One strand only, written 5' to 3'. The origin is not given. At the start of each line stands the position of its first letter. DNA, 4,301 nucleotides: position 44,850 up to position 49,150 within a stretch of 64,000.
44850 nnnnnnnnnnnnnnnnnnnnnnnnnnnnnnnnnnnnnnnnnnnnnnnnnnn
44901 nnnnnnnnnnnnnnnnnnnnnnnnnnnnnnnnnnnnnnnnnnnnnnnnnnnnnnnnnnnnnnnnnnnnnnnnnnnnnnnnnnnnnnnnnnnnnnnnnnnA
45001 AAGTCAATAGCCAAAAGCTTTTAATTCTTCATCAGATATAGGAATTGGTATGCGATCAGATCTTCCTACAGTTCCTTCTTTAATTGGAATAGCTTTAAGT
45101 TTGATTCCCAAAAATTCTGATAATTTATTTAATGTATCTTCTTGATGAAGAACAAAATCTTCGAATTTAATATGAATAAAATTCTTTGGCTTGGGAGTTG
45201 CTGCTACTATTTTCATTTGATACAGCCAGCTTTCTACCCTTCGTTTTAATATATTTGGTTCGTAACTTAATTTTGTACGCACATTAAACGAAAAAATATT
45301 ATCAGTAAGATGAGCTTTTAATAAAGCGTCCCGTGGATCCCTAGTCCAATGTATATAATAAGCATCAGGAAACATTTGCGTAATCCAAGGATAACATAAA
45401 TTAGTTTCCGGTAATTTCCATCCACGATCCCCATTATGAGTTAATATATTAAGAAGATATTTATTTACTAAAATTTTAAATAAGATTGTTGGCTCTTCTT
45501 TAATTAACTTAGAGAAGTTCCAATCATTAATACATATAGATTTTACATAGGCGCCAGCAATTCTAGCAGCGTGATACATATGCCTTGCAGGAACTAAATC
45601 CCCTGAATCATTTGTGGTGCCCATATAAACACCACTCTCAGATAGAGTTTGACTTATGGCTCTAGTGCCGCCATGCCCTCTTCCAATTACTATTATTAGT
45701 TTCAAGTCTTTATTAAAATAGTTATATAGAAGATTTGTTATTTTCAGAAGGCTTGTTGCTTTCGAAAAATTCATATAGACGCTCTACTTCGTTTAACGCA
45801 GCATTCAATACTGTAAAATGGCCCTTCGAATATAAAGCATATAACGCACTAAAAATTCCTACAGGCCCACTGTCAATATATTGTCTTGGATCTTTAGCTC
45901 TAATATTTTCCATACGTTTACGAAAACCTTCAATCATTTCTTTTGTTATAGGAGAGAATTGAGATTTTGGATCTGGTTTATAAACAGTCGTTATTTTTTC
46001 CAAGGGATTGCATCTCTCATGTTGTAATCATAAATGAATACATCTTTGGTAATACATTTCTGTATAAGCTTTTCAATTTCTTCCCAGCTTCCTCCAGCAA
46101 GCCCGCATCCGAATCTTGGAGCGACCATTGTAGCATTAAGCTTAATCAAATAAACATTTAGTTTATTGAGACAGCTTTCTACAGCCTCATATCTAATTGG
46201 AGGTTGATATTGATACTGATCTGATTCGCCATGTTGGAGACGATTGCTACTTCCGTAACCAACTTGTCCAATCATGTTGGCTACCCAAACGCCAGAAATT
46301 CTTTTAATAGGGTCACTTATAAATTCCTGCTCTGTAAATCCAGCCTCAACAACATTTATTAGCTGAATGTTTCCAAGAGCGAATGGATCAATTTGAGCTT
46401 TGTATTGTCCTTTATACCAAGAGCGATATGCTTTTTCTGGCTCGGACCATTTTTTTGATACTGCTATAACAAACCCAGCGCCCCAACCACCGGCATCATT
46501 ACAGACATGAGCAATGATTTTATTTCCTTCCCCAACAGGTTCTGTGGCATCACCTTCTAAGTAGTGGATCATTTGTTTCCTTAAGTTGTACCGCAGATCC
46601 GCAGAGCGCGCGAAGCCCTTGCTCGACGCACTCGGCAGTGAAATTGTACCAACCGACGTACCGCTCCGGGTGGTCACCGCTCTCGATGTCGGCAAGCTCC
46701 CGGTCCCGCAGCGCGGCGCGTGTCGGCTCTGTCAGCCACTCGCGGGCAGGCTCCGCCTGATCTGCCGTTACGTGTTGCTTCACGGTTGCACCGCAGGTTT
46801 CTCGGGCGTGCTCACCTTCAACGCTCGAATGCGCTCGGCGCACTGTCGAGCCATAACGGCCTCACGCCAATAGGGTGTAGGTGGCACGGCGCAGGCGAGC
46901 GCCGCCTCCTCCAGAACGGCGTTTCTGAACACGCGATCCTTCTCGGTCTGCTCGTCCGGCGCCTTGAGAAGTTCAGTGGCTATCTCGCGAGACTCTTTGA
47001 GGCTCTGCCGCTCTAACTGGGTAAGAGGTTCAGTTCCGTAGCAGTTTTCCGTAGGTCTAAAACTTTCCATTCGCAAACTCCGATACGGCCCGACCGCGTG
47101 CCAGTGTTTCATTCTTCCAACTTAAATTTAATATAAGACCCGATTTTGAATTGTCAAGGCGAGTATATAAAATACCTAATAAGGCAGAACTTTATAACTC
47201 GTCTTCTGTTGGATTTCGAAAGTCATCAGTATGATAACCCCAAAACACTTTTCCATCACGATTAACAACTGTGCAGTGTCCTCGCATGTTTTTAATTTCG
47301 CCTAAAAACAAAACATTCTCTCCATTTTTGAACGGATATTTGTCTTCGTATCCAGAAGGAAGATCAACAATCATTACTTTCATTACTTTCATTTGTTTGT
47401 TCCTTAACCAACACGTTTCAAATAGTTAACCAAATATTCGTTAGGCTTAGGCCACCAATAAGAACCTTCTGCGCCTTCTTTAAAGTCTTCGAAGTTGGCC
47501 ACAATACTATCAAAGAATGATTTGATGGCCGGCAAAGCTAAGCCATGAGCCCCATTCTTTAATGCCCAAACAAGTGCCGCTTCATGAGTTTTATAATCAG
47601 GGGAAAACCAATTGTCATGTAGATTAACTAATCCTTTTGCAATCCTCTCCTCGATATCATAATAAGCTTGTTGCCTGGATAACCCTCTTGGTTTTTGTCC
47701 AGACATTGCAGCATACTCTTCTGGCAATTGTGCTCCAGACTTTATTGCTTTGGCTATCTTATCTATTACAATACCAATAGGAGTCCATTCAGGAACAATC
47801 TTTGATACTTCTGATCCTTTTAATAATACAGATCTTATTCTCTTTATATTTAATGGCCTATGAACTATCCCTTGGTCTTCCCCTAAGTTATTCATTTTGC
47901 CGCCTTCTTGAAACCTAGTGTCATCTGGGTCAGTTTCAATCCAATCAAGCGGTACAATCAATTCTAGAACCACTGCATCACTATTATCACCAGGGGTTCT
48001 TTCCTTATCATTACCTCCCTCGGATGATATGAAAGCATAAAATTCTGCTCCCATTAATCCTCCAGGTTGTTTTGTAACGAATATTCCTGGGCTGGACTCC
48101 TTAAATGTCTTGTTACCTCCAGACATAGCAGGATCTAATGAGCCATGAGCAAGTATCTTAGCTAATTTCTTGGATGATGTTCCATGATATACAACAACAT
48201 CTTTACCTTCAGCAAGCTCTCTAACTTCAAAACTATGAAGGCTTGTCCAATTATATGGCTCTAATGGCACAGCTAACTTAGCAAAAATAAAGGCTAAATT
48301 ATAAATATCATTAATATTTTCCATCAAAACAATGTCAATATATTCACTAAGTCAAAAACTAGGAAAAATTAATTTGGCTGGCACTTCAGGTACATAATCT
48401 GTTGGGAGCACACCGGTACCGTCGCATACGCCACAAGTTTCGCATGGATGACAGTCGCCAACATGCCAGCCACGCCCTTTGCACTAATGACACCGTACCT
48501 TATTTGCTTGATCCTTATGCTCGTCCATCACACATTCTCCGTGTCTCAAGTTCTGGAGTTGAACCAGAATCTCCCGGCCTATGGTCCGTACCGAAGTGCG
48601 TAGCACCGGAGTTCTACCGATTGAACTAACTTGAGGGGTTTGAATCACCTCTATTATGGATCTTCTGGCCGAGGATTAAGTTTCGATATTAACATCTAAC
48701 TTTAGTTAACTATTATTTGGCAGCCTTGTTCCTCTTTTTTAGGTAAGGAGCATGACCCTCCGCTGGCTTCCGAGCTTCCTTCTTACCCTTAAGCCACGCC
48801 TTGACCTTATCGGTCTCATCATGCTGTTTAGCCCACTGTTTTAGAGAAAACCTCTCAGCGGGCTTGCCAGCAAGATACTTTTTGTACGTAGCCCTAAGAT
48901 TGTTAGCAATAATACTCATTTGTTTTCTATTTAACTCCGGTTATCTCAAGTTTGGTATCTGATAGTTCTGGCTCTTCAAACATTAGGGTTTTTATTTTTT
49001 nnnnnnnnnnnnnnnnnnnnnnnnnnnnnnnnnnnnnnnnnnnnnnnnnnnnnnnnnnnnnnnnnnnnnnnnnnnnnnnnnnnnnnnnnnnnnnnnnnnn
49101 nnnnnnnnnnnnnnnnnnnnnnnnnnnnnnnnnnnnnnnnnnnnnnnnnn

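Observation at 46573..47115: Roughly 60% GC island inserted between the macro-like gene and downstream genes, expressed from a native AT-rich phage promoter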

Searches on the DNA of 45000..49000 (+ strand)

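Call 5: search_dna_similar(query=window:45000-49000:+, collection=phages, mode=near, max_rows=30)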
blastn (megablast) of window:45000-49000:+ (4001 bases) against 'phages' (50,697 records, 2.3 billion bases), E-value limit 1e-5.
No match.

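Call 9: search_rna_families(source=window, start=46300, end=47400, threshold=evalue, max_evalue=1)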
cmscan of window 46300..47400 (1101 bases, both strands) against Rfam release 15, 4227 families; matches with E-value up to 1: 0.
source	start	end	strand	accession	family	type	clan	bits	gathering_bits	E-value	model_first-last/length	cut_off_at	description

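Call 11: search_dna_similar(query=window:46560-47130:+, collection=phages, mode=distant, max_rows=20)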
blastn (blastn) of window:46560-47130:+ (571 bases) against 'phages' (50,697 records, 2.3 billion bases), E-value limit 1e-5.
No match.

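Call 12: search_dna_similar(query=window:46560-47130:+, collection=plasmids, mode=distant, max_rows=20)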
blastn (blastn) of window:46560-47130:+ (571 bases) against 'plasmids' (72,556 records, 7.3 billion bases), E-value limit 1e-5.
No match.

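Call 36: search_rna_families(sources=[L017], threshold=evalue, max_evalue=1)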
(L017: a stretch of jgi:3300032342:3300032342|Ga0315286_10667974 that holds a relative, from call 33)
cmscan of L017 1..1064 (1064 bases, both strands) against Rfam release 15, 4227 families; matches with E-value up to 1: 0.
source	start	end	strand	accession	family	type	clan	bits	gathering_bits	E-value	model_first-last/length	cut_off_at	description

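Call 102: search_rna_families(source=window, start=48300, end=48760, threshold=evalue, max_evalue=1, show_alignments=1)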
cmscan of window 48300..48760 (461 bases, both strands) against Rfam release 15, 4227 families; matches with E-value up to 1: 1.
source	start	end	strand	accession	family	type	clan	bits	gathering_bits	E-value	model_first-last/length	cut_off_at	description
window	48544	48635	-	RF00005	tRNA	Gene; tRNA;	CL00001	47.1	29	4.4e-09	1-71/71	no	tRNA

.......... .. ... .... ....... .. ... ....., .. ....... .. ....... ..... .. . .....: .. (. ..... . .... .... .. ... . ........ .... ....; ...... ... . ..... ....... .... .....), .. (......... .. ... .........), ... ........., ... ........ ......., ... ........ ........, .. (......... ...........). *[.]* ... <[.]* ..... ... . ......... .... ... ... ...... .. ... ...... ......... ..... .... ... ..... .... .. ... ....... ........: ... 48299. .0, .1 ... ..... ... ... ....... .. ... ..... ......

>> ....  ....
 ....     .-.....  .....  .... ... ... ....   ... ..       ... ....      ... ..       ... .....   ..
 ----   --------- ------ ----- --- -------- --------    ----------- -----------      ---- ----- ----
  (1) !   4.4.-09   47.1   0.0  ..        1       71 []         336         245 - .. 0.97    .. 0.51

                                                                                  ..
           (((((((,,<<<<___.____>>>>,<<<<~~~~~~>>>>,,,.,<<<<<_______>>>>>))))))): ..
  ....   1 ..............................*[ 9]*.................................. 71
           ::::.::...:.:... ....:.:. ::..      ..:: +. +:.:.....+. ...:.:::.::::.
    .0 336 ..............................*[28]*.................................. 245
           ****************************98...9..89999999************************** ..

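Call 103: search_rna_families(sources=[L005, L109, L004], threshold=evalue, max_evalue=0.1)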
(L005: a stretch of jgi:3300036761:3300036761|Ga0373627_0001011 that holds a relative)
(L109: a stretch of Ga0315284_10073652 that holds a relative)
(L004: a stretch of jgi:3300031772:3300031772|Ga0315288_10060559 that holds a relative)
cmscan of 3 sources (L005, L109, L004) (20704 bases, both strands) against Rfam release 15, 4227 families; matches with E-value up to 0.1: 5.
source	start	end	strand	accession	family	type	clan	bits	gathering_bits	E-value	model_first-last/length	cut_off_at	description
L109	70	142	+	RF00005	tRNA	Gene; tRNA;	CL00001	66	29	1.3e-12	1-71/71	no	tRNA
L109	190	262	+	RF00005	tRNA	Gene; tRNA;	CL00001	52.9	29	5.3e-09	1-71/71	no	tRNA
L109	105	227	+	RF02553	YrlA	Gene; sRNA;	-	31.3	69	0.0026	1-114/114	no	Y RNA-like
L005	2173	2282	+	RF03694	mir-266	Gene; miRNA;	-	29.9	80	0.034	1-83/83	no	mir-266 microRNA precursor family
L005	4414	4486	-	RF02945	Corio-PBP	Gene; sRNA;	-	29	63.5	0.066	1-74/74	no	Corio-PBP RNA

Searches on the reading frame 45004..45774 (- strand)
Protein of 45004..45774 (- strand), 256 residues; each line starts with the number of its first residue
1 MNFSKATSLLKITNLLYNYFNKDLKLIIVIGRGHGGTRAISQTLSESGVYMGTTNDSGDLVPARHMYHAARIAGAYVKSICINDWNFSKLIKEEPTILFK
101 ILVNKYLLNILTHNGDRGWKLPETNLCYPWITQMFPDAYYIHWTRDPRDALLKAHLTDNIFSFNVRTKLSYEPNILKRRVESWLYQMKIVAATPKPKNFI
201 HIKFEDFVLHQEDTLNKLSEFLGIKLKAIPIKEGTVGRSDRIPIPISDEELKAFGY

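Call 7: search_protein_families(library=pfam, proteins=[window:45004-45774:-], max_evalue=1)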
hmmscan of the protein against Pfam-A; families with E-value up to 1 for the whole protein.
window:45004-45774:- (256 aa): 2 families
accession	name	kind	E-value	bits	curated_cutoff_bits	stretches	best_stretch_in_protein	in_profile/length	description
PF13469.12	Sulfotransfer_3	-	1.1e-14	55.6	27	1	92-226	106-214/216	Sulfotransferase family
PF00685.33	Sulfotransfer_1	-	0.00092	19.1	22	1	136-227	89-184/255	Sulfotransferase domain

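Call 8: search_protein_families(library=phrogs, proteins=[window:45004-45774:-], max_evalue=1)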
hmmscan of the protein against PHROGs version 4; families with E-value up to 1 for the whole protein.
window:45004-45774:- (256 aa): 0 families

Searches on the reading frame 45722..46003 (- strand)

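Call 7: search_protein_families(library=pfam, proteins=[window:45722-46003:-], max_evalue=1)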
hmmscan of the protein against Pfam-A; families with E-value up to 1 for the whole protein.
window:45722-46003:- (93 aa): 0 families

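Call 8: search_protein_families(library=phrogs, proteins=[window:45722-46003:-], max_evalue=1)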
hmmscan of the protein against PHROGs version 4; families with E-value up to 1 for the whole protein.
window:45722-46003:- (93 aa): 1 family
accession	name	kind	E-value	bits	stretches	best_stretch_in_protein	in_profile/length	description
phrog_17076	-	unknown function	0.14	12.9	1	31-89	1-57/191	-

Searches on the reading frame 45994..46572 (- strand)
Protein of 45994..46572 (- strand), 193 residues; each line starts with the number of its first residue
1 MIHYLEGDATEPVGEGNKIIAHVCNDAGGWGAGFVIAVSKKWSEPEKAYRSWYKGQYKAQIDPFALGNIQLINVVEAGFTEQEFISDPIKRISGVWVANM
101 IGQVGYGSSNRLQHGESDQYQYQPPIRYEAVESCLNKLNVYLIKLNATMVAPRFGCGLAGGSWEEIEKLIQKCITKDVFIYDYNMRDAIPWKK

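Call 7: search_protein_families(library=pfam, proteins=[window:45994-46572:-], max_evalue=1)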
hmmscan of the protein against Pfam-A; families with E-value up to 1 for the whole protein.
seq(193 aa): 1 family
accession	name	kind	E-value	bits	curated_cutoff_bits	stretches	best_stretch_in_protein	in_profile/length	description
PF14519.12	Macro_2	-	0.048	13.4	27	1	6-115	67-173/290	Macro-like domain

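Call 8: search_protein_families(library=phrogs, proteins=[window:45994-46572:-], max_evalue=1)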
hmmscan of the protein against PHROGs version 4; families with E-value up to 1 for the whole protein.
seq(193 aa): 3 families
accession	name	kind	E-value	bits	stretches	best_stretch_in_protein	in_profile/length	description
phrog_335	-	other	4.1e-28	99.7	1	1-188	55-208/422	phosphatase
phrog_15329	-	unknown function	4.3e-05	24.8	1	126-182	41-98/104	-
phrog_30914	-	unknown function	0.00087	19.3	1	123-175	85-138/371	-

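Call 29: find_related_loci(query=window:45994-46572:-, collection=viral_contigs, flank=4000)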
Query seq(193 aa) (193 aa) in viral_contigs; peptide patterns used: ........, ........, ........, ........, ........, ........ (x = any residue, [..] = any of these).
4 stretches matched a pattern, but none encodes a relative of the query by tblastn (E <= 1e-3).

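Call 31: find_homologous_proteins(query=window:45994-46572:-, max_evalue=1e-10)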
Query seq(193 aa) (193 aa): 4832 proteins with E <= 1e-10 among 4881 candidates; the best 120 are listed.
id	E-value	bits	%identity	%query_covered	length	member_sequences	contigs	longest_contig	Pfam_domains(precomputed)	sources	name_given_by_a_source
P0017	9.1e-114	396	87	100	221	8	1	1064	-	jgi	-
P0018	1.2e-76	275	65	100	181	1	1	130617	-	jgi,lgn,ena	jgi:O-acetyl-ADP-ribose deacetylase (regulator of RNase III)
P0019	9.7e-48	181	47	98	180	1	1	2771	-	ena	-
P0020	2.4e-47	179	47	94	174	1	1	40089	-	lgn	-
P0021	1.1e-45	174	48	94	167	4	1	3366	-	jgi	jgi:O-acetyl-ADP-ribose deacetylase (regulator of RNase III)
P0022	1.5e-44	170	46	94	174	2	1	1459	-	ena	-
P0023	1.8e-44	170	49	94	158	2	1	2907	PF01661.28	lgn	-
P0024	2.1e-44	170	45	96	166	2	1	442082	-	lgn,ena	-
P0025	2.2e-44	170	46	95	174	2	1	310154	-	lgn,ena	-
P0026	3.3e-44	169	47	94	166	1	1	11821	-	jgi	jgi:O-acetyl-ADP-ribose deacetylase (regulator of RNase III)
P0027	5.3e-44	168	51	95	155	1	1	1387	-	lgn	-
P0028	7.2e-44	168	46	96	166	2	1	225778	-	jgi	jgi:O-acetyl-ADP-ribose deacetylase (regulator of RNase III)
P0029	1.2e-43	167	44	94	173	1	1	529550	-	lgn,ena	-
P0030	1.7e-43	167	49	94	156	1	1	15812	-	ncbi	-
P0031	1.9e-43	167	50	95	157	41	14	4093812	-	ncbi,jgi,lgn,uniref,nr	ncbi:macro domain-containing protein [Elizabethkingia anophelis]|uniref:Appr-1-p processing protein 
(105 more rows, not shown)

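Call 32: find_encoding_contigs(protein=P0018, flank=6000, max_places=2)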
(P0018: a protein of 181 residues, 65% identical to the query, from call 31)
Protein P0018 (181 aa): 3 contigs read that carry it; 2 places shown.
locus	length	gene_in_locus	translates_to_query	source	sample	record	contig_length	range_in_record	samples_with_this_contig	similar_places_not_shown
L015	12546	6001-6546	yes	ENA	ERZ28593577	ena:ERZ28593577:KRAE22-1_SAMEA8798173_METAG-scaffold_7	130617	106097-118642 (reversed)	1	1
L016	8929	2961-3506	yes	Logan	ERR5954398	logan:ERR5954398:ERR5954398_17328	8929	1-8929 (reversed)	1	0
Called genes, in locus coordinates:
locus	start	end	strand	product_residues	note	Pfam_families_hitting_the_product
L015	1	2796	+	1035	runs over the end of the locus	PF14890:Intein_splicing, PF00004:AAA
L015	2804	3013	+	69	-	-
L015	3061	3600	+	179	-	PF00588:SpoU_methylase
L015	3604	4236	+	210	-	-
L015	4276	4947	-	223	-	-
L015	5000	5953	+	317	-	-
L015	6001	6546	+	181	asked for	-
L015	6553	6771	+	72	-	-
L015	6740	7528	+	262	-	PF13469:Sulfotransfer_3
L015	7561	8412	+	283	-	PF09414:RNA_ligase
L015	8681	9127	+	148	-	-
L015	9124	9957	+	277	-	-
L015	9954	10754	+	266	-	-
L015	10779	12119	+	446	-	-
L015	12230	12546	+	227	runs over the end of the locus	-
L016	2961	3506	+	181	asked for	-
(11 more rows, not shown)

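Call 33: find_encoding_contigs(protein=P0017, flank=2000, max_places=3)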
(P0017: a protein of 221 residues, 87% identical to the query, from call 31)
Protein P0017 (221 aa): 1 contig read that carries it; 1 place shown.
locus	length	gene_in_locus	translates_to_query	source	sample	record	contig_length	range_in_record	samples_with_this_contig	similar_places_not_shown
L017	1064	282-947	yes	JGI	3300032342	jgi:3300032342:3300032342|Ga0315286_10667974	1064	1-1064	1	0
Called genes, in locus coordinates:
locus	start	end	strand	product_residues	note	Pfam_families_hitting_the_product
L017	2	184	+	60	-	?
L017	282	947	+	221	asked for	-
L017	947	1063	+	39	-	?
